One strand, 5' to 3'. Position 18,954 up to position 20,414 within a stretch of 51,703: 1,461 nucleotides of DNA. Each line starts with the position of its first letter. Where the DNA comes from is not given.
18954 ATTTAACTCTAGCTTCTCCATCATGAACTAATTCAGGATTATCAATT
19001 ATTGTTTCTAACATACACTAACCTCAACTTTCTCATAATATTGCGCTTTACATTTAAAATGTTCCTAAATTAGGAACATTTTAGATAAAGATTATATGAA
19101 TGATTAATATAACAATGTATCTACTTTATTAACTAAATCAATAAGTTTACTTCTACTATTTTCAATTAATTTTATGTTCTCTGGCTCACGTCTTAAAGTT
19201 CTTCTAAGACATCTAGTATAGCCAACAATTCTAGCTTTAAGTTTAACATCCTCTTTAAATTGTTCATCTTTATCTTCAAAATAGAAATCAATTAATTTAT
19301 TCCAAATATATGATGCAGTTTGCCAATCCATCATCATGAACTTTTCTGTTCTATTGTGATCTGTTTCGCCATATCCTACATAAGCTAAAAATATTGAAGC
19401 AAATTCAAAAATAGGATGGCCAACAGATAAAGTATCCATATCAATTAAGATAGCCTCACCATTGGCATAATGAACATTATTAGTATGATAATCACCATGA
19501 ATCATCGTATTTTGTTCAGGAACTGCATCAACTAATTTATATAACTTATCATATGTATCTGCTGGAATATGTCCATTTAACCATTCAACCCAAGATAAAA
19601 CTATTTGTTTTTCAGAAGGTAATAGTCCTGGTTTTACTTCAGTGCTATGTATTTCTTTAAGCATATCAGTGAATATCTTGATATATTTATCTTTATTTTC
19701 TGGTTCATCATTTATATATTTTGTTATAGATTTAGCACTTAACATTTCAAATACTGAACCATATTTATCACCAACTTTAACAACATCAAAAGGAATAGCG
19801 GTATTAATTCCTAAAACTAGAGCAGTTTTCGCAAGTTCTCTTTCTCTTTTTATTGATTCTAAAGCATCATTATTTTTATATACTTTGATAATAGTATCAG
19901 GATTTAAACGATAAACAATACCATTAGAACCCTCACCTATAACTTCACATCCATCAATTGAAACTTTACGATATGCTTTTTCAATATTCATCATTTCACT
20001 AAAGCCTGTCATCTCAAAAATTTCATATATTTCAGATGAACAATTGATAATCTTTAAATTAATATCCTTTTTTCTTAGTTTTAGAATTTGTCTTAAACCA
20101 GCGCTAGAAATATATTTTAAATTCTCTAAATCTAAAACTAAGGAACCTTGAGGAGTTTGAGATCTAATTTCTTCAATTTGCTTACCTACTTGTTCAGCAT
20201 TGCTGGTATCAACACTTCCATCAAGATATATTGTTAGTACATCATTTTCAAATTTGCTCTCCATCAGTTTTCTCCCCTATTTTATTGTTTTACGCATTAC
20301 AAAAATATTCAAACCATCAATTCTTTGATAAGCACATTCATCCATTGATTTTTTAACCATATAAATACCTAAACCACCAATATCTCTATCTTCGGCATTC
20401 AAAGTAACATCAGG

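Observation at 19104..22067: Partner-switching module without a sigma factor, wrapped around a membrane GGDEF cyclase and including a STAS::kinase-like fusion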

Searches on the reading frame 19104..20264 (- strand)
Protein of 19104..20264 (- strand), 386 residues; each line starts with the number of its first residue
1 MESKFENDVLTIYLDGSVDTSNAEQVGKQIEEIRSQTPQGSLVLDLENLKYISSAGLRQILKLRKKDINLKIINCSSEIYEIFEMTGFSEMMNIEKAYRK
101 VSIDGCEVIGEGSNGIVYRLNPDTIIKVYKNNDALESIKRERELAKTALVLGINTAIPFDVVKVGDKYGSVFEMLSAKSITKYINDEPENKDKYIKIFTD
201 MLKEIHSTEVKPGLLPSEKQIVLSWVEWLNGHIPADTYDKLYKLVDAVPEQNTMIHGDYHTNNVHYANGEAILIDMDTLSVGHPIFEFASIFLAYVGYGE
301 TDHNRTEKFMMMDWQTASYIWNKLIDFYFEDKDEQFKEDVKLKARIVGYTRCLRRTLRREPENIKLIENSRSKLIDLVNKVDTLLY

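Call 3: search_protein_families(library=pfam, proteins=[window:19104-20264:-], max_evalue=0.01)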
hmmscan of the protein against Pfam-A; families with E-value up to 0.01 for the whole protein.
window:19104-20264:- (386 aa): 4 families
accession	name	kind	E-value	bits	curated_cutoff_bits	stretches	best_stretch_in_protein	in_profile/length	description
PF01740.26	STAS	-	1.7e-14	53.9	22.6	1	4-97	5-102/106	STAS domain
PF01636.29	APH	-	1.7e-12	48.1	23.2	1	109-292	5-210/239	Phosphotransferase enzyme family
PF13466.11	STAS_2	-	0.00012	22.6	29.2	1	14-88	3-79/80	STAS domain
PF02958.26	EcKL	-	0.0015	18.4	22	1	236-287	198-256/294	Ecdysteroid kinase-like family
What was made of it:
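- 19971..20264 (-): N-terminal STAS domain (aa 1-98) of the 386-aa fusion protein, with Ser54 in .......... Pfam STAS 1.7e-14 (call 3).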

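Call 4: search_protein_families(library=ncbifam, proteins=[window:19104-20264:-], max_evalue=0.01)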
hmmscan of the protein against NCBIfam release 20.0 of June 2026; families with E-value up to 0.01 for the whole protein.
window:19104-20264:- (386 aa): 9 families
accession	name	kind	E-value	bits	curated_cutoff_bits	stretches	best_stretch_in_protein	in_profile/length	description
TIGR02172.1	Fb_sc_TIGR02172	paralog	8.2e-35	120.6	228.2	1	103-328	3-226/226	TIGR02172 family protein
TIGR00377.1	ant_ant_sig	superfamily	6.4e-16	58.2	53.45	1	3-96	7-104/108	anti-sigma factor antagonist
TIGR02886.1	spore_II_AA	equivalog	8.6e-13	48.2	114.75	1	1-98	1-102/106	anti-sigma F factor antagonist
NF046102.1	CellCycRegCcrZ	equivalog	0.00014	21.4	400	1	249-323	150-221/260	cell cycle regulator CcrZ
TIGR03724.2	arch_bud32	equivalog_domain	0.00066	19.2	125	0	251-276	103-128/193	KEOPS complex kinase/ATPase Bud32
TIGR02906.1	spore_CotS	subfamily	0.0018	17.3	172.7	1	242-295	178-231/314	CotS family spore coat protein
NF053880.1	SprCtKinCotIBac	equivalog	0.0021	17.1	550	1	243-316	196-270/328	spore coat kinase CotI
NF047705.1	slr1659_superfam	superfamily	0.0032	17.7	100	1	6-70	13-84/111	slr1659 superfamily regulator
TIGR02404.1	trehalos_R_Bsub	equivalog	0.0046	16.6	211.95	0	193-222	1-31/233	trehalose operon repressor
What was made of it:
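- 19104..19958 (-): C-terminal APH / eukaryotic-like kinase-fold domain (aa ~103-386) of the fusion, including the stop codon. This is the probable conserved effector of the module. Pfam APH 1.7e-12 and TIGR02172 8e-35, below cutoff (calls 3, 4).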

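Call 8: find_encoding_contigs(protein=window:19104-20264:-, flank=10000, max_places=6)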
Protein window:19104-20264:- (386 aa): 17 contigs read that carry it; 6 places shown.
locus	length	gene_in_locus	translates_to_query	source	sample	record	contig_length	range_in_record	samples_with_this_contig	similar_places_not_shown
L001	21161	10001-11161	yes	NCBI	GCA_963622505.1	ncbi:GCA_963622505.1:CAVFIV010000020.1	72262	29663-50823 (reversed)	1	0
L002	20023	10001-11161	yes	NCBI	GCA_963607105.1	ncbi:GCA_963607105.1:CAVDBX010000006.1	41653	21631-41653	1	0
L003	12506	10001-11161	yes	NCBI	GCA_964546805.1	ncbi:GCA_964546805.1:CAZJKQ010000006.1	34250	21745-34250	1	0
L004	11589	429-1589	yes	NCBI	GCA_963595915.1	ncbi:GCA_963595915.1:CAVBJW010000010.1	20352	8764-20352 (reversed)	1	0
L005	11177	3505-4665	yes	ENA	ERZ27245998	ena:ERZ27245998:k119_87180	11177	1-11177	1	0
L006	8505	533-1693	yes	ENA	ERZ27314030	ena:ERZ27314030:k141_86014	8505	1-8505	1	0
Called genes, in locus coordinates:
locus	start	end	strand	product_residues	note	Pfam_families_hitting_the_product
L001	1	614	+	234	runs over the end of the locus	PF08032:SpoU_sub_bind, PF00588:SpoU_methylase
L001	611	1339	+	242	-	PF00588:SpoU_methylase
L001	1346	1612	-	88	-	PF00708:Acylphosphatase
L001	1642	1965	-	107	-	PF06153:CdAMP_rec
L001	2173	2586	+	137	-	-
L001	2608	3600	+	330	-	PF13274:SocA_Panacea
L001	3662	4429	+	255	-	PF02463:SMC_N (faint), PF00005:ABC_tran, PF13304:AAA_21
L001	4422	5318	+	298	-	PF18075:FtsX_ECD, PF02687:FtsX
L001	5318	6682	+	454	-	PF24568:CC_PcsB, PF01551:Peptidase_M23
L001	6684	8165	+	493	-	PF00595:PDZ (weak), PF13180:PDZ_2, PF17820:PDZ_6, PF03572:Peptidase_S41, PF01471:PG_binding_1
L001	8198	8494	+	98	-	PF01740:STAS, PF13466:STAS_2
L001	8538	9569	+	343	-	PF00990:GGDEF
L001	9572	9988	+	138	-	PF13581:HATPase_c_2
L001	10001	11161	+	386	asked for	PF01740:STAS, PF13466:STAS_2 (weak), PF01636:APH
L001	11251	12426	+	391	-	PF05221:AdoHcyase, PF00670:AdoHcyase_NAD, PF02826:2-Hacid_dh_C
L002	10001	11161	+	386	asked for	PF01740:STAS, PF13466:STAS_2 (weak), PF01636:APH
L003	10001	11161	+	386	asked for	PF01740:STAS, PF13466:STAS_2 (weak), PF01636:APH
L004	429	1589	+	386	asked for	PF01740:STAS, PF13466:STAS_2 (weak), PF01636:APH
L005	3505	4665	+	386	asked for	PF01740:STAS, PF13466:STAS_2 (weak), PF01636:APH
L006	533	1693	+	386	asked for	PF01740:STAS, PF13466:STAS_2 (weak), PF01636:APH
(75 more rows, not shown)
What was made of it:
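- Checked: Independent gene calls in public MAGs give the same four proteins (call 8).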

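Call 9: find_homologous_proteins(query=window:19104-20264:-, max_evalue=0.00001)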
Query window:19104-20264:- (386 aa): 7526 proteins with E <= 0.00001 among 8000 candidates; the best 120 are listed.
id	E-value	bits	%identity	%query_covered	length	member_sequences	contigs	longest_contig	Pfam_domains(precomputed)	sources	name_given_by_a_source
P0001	3.9e-253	857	99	100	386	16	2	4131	PF01740.27,PF01636.30,PF13466.13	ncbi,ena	-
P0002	2.6e-227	772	88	100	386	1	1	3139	PF01740.27,PF01636.30,PF13466.13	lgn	-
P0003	1.3e-198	678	76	100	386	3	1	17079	PF01740.27,PF01636.30,PF13466.13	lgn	-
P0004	2.2e-198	677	76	100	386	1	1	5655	PF01740.27,PF01636.30,PF13466.13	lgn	-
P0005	1.1e-197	674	76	100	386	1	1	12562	PF01740.27,PF01636.30,PF13466.13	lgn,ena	-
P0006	1.7e-195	667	75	100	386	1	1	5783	PF01740.27,PF01636.30,PF13466.13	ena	-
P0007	1.4e-194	664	74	99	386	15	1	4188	PF01740.27,PF01636.30,PF13466.13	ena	-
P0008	4.8e-194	663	74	100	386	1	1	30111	PF01740.27,PF01636.30,PF13466.13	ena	-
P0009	5.9e-194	662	74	100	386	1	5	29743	PF01740.27,PF01636.30,PF13466.13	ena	-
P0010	9.4e-194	662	75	99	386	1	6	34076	PF01740.27,PF01636.30,PF13466.13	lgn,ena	-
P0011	2.6e-193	660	73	100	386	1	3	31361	PF01740.27,PF01636.30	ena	-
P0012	3.9e-193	660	73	100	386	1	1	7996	PF01740.27,PF01636.30,PF13466.13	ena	-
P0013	4.9e-193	659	74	100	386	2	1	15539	PF01740.27,PF01636.30,PF13466.13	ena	-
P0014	6.3e-193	659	75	100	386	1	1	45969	PF01740.27,PF01636.30,PF13466.13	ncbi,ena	-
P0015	7.1e-193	659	75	99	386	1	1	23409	PF01740.27,PF01636.30,PF13466.13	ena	-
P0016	1.1e-192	658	74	99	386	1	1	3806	PF01740.27,PF01636.30,PF13466.13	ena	-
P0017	1.1e-192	658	73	100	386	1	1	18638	PF01740.27,PF01636.30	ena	-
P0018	1.2e-192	658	73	100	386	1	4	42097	PF01740.27,PF01636.30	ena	-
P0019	4.9e-192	656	74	99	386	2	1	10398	PF01740.27,PF01636.30,PF13466.13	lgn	-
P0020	5.1e-192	656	73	100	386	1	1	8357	PF01740.27,PF01636.30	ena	-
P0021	8.0e-192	655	74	100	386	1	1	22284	PF01740.27,PF01636.30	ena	-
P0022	1.2e-191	655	73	100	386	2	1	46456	PF01740.27,PF01636.30,PF13466.13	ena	-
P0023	1.2e-191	655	73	100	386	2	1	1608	PF01740.27,PF01636.30,PF13466.13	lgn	-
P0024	3.6e-191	653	74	100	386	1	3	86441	PF01740.27,PF01636.30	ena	-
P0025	5.9e-191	652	74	100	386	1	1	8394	PF01740.27,PF01636.30,PF13466.13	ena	-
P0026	9.2e-191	652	74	100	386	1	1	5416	PF01740.27,PF01636.30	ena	-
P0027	9.3e-191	652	73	100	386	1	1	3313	PF01740.27,PF01636.30,PF13466.13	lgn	-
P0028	4.3e-190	650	74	100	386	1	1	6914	PF01740.27,PF01636.30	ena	-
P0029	4.5e-190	649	74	100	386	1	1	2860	PF01740.27,PF01636.30,PF13466.13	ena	-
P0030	4.6e-190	649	74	100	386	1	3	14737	PF01740.27,PF01636.30,PF13466.13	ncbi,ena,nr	ncbi:MAG: anti-sigma factor antagonist [Erysipelotrichaceae bacterium]|nr:anti-sigma factor antagoni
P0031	4.4e-189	646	72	100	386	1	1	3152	PF01740.27,PF01636.30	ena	-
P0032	4.8e-189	646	73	100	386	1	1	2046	PF01740.27,PF01636.30,PF13466.13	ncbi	-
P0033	6.8e-189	646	71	100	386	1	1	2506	PF01740.27,PF01636.30,PF13466.13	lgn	-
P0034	8.7e-189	645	72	99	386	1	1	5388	PF01740.27,PF01636.30,PF13466.13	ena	-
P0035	1.4e-188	645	73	99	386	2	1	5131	PF01740.27,PF01636.30,PF13466.13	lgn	-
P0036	1.5e-188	645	72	99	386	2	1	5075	PF01740.27,PF01636.30,PF13466.13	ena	-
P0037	1.8e-188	644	72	99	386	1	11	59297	PF01740.27,PF01636.30,PF13466.13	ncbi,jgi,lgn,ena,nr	ncbi:MAG: phosphotransferase [Erysipelotrichaceae bacterium]|nr:phosphotransferase [Erysipelotrichac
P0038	2.2e-188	644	74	100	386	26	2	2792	PF01740.27,PF01636.30,PF13466.13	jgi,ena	-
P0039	2.4e-188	644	72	99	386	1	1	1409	PF01740.27,PF01636.30,PF13466.13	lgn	-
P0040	3.0e-188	643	72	99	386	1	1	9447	PF01740.27,PF01636.30,PF13466.13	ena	-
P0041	3.3e-188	643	72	99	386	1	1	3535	PF01740.27,PF01636.30,PF13466.13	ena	-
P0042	3.4e-188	643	72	99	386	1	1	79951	PF01740.27,PF01636.30,PF13466.13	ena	-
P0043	4.2e-188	643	74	100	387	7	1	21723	PF01740.27,PF01636.30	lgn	-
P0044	8.9e-188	642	72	99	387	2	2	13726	PF01740.27,PF01636.30,PF13466.13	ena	-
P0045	1.6e-187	641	72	99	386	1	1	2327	PF01740.27,PF01636.30,PF13466.13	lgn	-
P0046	2.0e-187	641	72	99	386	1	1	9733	PF01740.27,PF01636.30,PF13466.13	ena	-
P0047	3.1e-187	640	73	99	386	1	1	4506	PF01740.27,PF01636.30,PF13466.13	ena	-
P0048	5.5e-187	639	73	99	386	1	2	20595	PF01740.27,PF01636.30,PF13466.13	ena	-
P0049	9.9e-187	638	71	99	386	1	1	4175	PF01740.27,PF01636.30,PF13466.13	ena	-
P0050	1.0e-186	638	71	99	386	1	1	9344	PF01740.27,PF01636.30,PF13466.13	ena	-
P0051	1.5e-186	638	71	99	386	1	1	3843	PF01740.27,PF01636.30,PF13466.13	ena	-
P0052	1.8e-186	638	72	99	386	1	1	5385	PF01740.27,PF01636.30,PF13466.13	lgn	-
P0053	1.8e-186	638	72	99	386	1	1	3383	PF01740.27,PF01636.30,PF13466.13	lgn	-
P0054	3.0e-186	637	71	100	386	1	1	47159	PF01740.27,PF01636.30,PF13466.13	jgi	-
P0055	4.9e-186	636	71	99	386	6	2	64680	PF01740.27,PF01636.30,PF13466.13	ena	-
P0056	1.5e-185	635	73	99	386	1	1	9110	PF01740.27,PF01636.30,PF13466.13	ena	-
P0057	1.5e-185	635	73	99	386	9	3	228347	PF01740.27,PF01636.30,PF13466.13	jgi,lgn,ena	-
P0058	1.6e-185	635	72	99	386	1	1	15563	PF01740.27,PF01636.30,PF13466.13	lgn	-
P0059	1.7e-185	634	71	99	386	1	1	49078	PF01740.27,PF01636.30,PF13466.13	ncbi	-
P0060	4.2e-185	633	70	100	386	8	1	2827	PF01740.27,PF01636.30,PF13466.13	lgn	-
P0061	4.4e-185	633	71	99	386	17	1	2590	PF01740.27,PF01636.30,PF13466.13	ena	-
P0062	5.4e-185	633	70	99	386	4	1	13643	PF01740.27,PF01636.30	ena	-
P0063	6.2e-185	633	73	99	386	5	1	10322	PF01740.27,PF01636.30,PF13466.13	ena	-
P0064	6.6e-185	632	72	99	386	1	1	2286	PF01740.27,PF01636.30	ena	-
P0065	8.3e-185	632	72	100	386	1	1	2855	PF01740.27,PF01636.30,PF13466.13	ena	-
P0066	1.1e-184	632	72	99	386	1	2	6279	PF01740.27,PF01636.30,PF13466.13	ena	-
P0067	2.0e-184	631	72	99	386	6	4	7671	PF01740.27,PF01636.30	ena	-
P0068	2.8e-184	630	71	100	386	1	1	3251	PF01740.27,PF01636.30,PF13466.13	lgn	-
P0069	5.2e-184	630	70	100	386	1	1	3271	PF01740.27,PF01636.30,PF13466.13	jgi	-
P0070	1.0e-183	629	71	100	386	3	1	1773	PF01740.27,PF01636.30,PF13466.13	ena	-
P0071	1.1e-183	628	72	100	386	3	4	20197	PF01740.27,PF01636.30,PF13466.13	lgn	-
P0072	5.9e-183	626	72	99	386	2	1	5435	PF01740.27,PF01636.30,PF13466.13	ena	-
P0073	8.5e-183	626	71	100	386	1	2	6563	PF01740.27,PF01636.30,PF13466.13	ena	-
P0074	8.8e-183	625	70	100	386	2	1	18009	PF01740.27,PF01636.30,PF13466.13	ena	-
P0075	1.5e-182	625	70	99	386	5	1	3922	PF01740.27,PF01636.30,PF13466.13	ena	-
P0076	2.1e-182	624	72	99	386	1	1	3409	PF01740.27,PF01636.30,PF13466.13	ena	-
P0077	3.3e-182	624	70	99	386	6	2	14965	PF01740.27,PF01636.30,PF13466.13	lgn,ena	-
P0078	3.8e-182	623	70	99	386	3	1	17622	PF01740.27,PF01636.30,PF13466.13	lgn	-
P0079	5.3e-182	623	71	99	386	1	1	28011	PF01740.27,PF01636.30,PF13466.13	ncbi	-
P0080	8.2e-182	622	71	99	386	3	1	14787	PF01740.27,PF01636.30,PF13466.13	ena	-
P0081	1.0e-181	622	70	99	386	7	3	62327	PF01740.27,PF01636.30,PF13466.13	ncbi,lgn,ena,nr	ncbi:MAG: phosphotransferase [Erysipelotrichaceae bacterium]|nr:phosphotransferase [Erysipelotrichac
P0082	1.7e-181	621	71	99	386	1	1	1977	PF01740.27,PF01636.30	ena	-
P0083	2.0e-181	621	72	99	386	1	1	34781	PF01740.27,PF01636.30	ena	-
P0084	2.8e-181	621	71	99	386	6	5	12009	PF01740.27,PF01636.30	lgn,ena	-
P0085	3.3e-181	620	69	99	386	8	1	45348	PF01740.27,PF01636.30,PF13466.13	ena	-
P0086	5.3e-181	620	70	99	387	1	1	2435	PF01740.27,PF01636.30,PF13466.13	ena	-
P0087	5.7e-181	620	71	99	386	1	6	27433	PF01740.27,PF01636.30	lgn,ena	-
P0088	8.6e-181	619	71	99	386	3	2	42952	PF01740.27,PF01636.30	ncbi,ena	-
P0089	1.1e-180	619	71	99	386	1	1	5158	PF01740.27,PF01636.30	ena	-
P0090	1.2e-180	618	71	99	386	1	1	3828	PF01740.27,PF01636.30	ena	-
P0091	1.3e-180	618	70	99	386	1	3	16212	PF01740.27,PF01636.30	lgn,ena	-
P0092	1.5e-180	618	70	99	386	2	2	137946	PF01740.27,PF01636.30,PF13466.13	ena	-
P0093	3.7e-180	617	70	99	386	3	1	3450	PF01740.27,PF01636.30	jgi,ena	-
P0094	3.8e-180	617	71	99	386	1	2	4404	PF01740.27,PF01636.30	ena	-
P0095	3.8e-180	617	71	99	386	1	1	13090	PF01740.27,PF01636.30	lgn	-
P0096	4.3e-180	617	70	99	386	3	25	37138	PF01740.27,PF01636.30,PF13466.13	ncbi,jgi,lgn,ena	-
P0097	7.7e-180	616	71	99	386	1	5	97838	PF01740.27,PF01636.30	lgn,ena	-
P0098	7.9e-180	616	71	99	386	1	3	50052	PF01740.27,PF01636.30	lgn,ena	-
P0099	8.9e-180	616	71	99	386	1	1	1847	PF01740.27,PF01636.30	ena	-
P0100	1.2e-179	615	71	99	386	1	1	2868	PF01740.27,PF01636.30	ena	-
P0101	2.0e-179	614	69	100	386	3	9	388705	PF01740.27,PF01636.30,PF13466.13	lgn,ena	-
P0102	2.2e-179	614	70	100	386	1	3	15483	PF01740.27,PF01636.30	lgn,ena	-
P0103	3.0e-179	614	70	99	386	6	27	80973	PF01740.27,PF01636.30,PF13466.13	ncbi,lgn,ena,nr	ncbi:MAG: phosphotransferase [Erysipelotrichaceae bacterium]|nr:phosphotransferase [Erysipelotrichac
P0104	3.4e-179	614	70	99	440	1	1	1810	PF01740.27,PF01636.30,PF13466.13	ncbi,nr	ncbi:MAG: anti-sigma factor antagonist [Erysipelotrichaceae bacterium]|nr:anti-sigma factor antagoni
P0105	8.3e-179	612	70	100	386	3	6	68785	PF01740.27,PF01636.30,PF13466.13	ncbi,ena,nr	ncbi:MAG: phosphotransferase [Erysipelotrichaceae bacterium]|nr:phosphotransferase [Erysipelotrichac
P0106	7.2e-178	609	69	99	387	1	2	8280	PF01740.27,PF01636.30,PF13466.13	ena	-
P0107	9.2e-178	609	70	100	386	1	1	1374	PF01740.27,PF01636.30,PF13466.13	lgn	-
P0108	1.4e-177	608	70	99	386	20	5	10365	PF01740.27,PF01636.30,PF13466.13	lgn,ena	-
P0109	3.0e-177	607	70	99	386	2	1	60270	PF01740.27,PF01636.30,PF13466.13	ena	-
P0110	2.4e-176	604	69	99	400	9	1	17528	PF01740.27,PF01636.30,PF13466.13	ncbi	-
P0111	2.8e-176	604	69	99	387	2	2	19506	PF01740.27,PF01636.30,PF13466.13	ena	-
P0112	3.7e-176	604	68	99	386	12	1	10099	PF01740.27,PF01636.30,PF13466.13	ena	-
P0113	1.2e-174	599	69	99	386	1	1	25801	PF01740.27,PF01636.30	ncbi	-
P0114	1.3e-174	599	68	99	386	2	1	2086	PF01740.27,PF01636.30,PF13466.13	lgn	-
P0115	2.8e-173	594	68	99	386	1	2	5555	PF01740.27,PF01636.30,PF13466.13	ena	-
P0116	2.1e-172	591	67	99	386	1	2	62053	PF01740.27,PF01636.30,PF13466.13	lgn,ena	-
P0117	5.0e-172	590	67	99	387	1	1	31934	PF01740.27,PF01636.30,PF13466.13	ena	-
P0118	3.2e-171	587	67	99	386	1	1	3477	PF01740.27,PF01636.30,PF13466.13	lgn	-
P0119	4.8e-171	587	67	99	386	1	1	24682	PF01740.27,PF01636.30,PF13466.13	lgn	-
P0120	9.1e-171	586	66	99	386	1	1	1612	PF01740.27,PF01636.30,PF13466.13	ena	-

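Call 12: search_solved_structures(query=window:19104-20264:-, max_evalue=0.01, show_alignments=3)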
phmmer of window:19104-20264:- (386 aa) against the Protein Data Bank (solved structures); distinct sequences matched with E-value up to 0.01: 6.
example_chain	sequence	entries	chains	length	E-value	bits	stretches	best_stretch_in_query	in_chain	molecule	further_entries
4hyl_A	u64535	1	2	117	1.9e-06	30.4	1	9-91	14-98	Stage II sporulation protein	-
1th8_B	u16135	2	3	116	2.3e-05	26.8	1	5-96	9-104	Anti-sigma F factor antagonist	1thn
1tid_B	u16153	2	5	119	6.6e-05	25.3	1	5-96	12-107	Anti-sigma F factor antagonist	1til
1sbo_A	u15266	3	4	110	0.0001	24.7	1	7-91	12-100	Putative anti-sigma factor antagonist TM1442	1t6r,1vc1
1auz_A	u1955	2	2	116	0.00021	23.6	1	6-99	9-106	SPOIIAA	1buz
3w0m_A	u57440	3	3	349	0.0092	18.3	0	235-293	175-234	Hygromycin-B 4-O-kinase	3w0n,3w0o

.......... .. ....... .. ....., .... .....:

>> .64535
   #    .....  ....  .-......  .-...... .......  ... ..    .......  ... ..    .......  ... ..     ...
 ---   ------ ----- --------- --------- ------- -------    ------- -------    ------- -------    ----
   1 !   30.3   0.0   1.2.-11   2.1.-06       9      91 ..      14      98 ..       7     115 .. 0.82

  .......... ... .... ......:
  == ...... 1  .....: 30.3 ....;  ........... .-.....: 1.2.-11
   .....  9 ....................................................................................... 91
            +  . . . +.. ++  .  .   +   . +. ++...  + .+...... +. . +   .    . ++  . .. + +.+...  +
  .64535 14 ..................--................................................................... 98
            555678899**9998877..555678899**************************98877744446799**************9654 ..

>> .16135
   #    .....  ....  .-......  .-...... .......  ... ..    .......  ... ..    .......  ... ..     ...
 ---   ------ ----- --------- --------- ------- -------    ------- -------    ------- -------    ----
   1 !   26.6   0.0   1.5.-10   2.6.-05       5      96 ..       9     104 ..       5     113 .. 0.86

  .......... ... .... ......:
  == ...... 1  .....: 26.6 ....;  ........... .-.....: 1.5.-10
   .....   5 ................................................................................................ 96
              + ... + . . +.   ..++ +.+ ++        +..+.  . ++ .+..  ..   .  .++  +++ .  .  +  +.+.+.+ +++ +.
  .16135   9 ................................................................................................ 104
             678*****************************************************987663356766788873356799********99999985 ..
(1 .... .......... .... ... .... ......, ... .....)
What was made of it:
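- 19971..20264 (-): It aligns to SpoIIAA with Ser54 at the phospho-acceptor position (call 12).
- On Partner-switching system (RsbV/RsbW/RsbU type): Both STAS domains align to SpoIIAA with Ser at the acceptor position (call 12).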
